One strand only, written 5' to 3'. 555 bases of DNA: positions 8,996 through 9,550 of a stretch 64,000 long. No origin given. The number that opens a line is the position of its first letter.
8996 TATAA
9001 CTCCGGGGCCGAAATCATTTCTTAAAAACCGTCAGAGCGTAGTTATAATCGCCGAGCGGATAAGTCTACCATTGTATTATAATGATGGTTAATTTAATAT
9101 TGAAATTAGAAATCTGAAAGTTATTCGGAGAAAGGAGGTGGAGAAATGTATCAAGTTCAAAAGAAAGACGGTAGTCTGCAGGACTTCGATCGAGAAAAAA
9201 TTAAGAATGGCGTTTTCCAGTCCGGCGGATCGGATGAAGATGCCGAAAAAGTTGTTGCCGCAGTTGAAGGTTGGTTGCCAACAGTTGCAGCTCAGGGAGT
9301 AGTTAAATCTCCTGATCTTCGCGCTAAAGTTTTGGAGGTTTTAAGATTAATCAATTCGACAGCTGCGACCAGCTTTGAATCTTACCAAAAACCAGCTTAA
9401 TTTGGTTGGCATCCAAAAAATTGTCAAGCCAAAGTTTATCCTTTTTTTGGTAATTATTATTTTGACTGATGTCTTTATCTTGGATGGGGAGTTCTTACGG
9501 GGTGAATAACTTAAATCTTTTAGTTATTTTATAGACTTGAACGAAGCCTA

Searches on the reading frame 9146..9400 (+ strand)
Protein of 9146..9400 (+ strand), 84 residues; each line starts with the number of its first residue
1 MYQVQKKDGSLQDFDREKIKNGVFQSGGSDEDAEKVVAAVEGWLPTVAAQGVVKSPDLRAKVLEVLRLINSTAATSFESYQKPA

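Call 7: search_protein_families(library=pfam, proteins=[window:9146-9400:+], max_evalue=10)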
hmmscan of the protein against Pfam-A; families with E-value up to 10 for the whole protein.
window:9146-9400:+ (84 aa): 1 family
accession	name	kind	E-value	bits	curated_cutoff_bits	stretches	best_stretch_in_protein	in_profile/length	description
PF03477.21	ATP-cone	-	1.9e-08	35.1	25.8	1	3-67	2-68/88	ATP cone domain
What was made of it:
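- Checked: ORF 9146-9400 is an above-threshold ATP-cone (35.1 bits) (call 7).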

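Call 72: search_protein_representatives(protein=window:9146-9400:+)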
Query: 84 residues. Proteins with E-value up to 0.001 (for the whole library): 161; up to 1e-10: 55; up to 1e-30: 0. The best 150 are listed.
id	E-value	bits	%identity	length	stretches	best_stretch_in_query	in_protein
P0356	5.2e-24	99.5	61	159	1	1-82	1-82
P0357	2.6e-23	97.3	58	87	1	1-84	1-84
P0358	1.7e-22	94.7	56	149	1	1-82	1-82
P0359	2.6e-22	94.1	57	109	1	1-84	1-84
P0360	2.9e-21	90.7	51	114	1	3-83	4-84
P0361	9.1e-21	89.2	57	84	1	2-83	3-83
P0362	2.4e-20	87.8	57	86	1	3-83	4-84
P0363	9.6e-20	85.9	58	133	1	1-83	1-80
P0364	5.6e-19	83.5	52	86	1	1-83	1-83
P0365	9.1e-18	79.6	54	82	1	1-82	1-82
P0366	1.7e-17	78.8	51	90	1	3-82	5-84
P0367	4.9e-17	77.3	51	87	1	3-84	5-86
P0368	8.9e-17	76.5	49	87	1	2-83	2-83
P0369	1.4e-16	75.8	50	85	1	3-82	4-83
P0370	1.7e-16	75.6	51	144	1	5-83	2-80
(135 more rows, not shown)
